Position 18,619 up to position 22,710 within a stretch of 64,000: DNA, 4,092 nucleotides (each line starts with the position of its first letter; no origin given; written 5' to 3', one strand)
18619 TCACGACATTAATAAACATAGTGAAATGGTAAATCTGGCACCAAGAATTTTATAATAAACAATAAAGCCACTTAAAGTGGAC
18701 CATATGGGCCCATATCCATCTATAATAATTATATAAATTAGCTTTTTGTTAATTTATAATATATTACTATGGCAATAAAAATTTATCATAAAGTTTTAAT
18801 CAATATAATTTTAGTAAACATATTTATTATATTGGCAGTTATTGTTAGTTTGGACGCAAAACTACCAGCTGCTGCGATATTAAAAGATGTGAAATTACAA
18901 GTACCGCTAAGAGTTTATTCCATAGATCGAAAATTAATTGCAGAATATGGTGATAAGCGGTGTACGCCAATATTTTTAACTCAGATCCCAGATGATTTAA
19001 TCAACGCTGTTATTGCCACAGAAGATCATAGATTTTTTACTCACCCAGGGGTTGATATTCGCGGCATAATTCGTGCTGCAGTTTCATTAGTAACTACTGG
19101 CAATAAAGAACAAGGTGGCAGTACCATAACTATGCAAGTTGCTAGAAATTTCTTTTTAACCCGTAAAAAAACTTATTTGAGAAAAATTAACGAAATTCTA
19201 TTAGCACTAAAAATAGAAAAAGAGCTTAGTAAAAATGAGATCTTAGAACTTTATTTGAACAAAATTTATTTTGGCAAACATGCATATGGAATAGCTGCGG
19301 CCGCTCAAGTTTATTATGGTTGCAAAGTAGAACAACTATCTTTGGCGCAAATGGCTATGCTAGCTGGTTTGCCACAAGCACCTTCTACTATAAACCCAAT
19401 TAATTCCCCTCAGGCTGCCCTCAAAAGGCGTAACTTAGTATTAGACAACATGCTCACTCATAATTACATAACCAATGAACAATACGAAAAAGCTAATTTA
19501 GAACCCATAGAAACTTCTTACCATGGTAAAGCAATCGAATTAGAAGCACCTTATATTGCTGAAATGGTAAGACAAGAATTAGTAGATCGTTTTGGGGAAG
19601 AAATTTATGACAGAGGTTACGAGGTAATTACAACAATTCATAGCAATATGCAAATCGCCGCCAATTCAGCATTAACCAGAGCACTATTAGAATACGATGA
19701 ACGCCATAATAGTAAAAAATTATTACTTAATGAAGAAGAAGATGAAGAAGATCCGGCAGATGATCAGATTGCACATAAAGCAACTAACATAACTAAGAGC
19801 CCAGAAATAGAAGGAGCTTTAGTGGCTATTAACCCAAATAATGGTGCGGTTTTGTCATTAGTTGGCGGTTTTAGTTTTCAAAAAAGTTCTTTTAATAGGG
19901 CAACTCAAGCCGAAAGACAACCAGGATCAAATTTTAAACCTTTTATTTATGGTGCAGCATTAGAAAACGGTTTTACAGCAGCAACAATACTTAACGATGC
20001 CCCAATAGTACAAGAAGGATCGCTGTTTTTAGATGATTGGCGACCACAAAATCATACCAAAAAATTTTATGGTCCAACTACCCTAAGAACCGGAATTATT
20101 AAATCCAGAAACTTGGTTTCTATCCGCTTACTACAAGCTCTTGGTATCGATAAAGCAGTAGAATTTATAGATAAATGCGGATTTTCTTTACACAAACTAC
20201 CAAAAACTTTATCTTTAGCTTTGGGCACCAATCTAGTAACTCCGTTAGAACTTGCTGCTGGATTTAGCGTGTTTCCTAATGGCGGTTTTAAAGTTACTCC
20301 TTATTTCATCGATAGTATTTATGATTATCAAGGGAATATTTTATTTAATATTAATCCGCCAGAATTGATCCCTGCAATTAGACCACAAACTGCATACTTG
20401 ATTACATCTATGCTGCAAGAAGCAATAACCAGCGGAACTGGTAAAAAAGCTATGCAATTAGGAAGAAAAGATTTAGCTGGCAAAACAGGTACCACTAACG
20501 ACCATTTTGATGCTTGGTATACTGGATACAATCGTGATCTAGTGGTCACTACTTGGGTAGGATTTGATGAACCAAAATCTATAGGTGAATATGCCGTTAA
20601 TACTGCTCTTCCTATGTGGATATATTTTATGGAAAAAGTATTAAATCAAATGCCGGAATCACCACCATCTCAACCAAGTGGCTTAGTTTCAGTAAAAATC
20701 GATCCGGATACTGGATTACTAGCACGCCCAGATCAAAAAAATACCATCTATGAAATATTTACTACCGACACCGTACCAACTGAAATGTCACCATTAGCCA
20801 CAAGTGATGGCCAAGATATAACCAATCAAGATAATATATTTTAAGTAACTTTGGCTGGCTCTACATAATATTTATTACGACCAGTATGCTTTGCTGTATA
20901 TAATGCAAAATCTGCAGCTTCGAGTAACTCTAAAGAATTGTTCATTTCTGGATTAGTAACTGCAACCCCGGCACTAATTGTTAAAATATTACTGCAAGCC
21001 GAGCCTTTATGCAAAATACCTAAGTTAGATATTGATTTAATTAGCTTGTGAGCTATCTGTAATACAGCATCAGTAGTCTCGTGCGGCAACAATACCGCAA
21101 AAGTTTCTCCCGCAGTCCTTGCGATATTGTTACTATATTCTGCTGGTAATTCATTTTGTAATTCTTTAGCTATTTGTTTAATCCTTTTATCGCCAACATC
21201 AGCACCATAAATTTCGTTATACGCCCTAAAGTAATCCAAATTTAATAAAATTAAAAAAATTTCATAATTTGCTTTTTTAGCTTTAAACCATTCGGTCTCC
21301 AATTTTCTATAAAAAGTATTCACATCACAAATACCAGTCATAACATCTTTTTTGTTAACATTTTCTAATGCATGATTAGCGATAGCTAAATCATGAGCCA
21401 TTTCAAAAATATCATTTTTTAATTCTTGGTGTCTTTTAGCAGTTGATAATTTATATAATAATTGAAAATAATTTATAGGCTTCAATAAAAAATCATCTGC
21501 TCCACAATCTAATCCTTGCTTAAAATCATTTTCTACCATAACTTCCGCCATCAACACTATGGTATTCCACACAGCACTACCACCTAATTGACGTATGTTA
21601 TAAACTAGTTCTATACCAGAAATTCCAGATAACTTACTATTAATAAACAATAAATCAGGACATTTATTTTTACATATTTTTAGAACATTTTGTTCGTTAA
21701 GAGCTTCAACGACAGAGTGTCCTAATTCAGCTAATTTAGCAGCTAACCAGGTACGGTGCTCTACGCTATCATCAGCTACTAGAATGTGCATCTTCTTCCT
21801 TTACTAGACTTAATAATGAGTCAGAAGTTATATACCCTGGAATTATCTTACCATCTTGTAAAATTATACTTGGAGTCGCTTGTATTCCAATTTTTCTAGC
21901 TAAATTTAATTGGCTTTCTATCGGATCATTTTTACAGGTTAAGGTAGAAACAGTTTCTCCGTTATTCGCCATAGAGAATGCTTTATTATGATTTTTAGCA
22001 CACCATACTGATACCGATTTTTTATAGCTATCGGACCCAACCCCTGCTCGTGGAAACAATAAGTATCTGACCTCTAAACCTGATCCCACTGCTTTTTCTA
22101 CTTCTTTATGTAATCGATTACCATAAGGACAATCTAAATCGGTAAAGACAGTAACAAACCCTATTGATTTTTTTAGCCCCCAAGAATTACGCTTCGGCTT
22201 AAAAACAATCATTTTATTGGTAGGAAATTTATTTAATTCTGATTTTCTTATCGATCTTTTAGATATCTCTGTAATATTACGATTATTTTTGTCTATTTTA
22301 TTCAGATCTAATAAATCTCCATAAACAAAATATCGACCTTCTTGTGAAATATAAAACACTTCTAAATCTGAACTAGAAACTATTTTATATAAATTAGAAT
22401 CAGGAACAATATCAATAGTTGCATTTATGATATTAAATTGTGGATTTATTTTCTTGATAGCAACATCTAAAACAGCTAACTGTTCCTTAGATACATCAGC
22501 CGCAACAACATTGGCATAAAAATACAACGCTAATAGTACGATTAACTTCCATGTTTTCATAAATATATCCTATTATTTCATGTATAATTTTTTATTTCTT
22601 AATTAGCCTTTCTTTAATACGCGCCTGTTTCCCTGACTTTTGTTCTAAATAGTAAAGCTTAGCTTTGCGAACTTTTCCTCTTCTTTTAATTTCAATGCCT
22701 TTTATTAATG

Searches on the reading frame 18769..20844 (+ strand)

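Call 42: search_protein_families(library=pfam, proteins=[window:18769-20844:+], max_evalue=0.00001)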
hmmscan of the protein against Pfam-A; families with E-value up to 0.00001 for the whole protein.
window:18769-20844:+ (691 aa): 2 families
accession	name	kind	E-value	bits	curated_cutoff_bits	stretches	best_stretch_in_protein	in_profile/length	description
PF00912.28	Transgly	-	3.1e-65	219.4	27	1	55-228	3-177/178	Transglycosylase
PF00905.27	Transpeptidase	-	4.2e-35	121.8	22.1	1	349-601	1-266/299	Penicillin binding protein transpeptidase domain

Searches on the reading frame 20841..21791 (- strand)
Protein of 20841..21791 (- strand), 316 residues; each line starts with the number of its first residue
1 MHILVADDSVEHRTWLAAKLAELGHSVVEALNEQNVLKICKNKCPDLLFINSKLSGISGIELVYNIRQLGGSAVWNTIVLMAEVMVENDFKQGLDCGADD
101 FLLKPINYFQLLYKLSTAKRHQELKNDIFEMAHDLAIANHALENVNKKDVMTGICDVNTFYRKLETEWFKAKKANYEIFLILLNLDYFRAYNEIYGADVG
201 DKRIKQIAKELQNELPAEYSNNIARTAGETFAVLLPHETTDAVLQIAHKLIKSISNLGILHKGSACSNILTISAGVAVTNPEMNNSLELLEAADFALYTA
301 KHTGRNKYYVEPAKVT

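Call 43: search_protein_families(library=pfam, proteins=[window:20841-21791:-], max_evalue=0.00001)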
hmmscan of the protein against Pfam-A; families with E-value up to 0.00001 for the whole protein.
window:20841-21791:- (316 aa): 2 families
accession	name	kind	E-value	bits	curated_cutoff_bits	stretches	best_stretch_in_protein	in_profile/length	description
PF00990.26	GGDEF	-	1.1e-31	110.2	23.8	1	148-307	3-161/161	Diguanylate cyclase, GGDEF domain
PF00072.30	Response_reg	-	1.9e-15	57.4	30.2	1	3-112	1-107/111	Response regulator receiver domain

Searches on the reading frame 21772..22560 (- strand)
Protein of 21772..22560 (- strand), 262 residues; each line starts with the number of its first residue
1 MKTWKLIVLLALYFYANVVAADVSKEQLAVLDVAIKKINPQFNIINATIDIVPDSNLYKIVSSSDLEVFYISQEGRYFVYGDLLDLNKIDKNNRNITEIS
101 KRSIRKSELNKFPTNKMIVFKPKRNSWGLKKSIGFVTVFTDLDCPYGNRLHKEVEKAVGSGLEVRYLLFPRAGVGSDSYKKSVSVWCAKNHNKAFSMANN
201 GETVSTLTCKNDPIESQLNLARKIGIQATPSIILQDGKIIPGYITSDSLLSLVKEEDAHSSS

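Call 43: search_protein_families(library=pfam, proteins=[window:21772-22560:-], max_evalue=0.00001)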
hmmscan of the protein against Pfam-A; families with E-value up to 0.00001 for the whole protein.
window:21772-22560:- (262 aa): 2 families
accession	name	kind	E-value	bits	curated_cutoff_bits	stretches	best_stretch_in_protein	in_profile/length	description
PF13098.12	Thioredoxin_2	-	3.9e-19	69.4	27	1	135-251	8-102/104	Thioredoxin-like domain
PF10411.14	DsbC_N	-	4.3e-06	26.7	25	1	33-97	12-69/70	Disulfide bond isomerase protein N-terminal domain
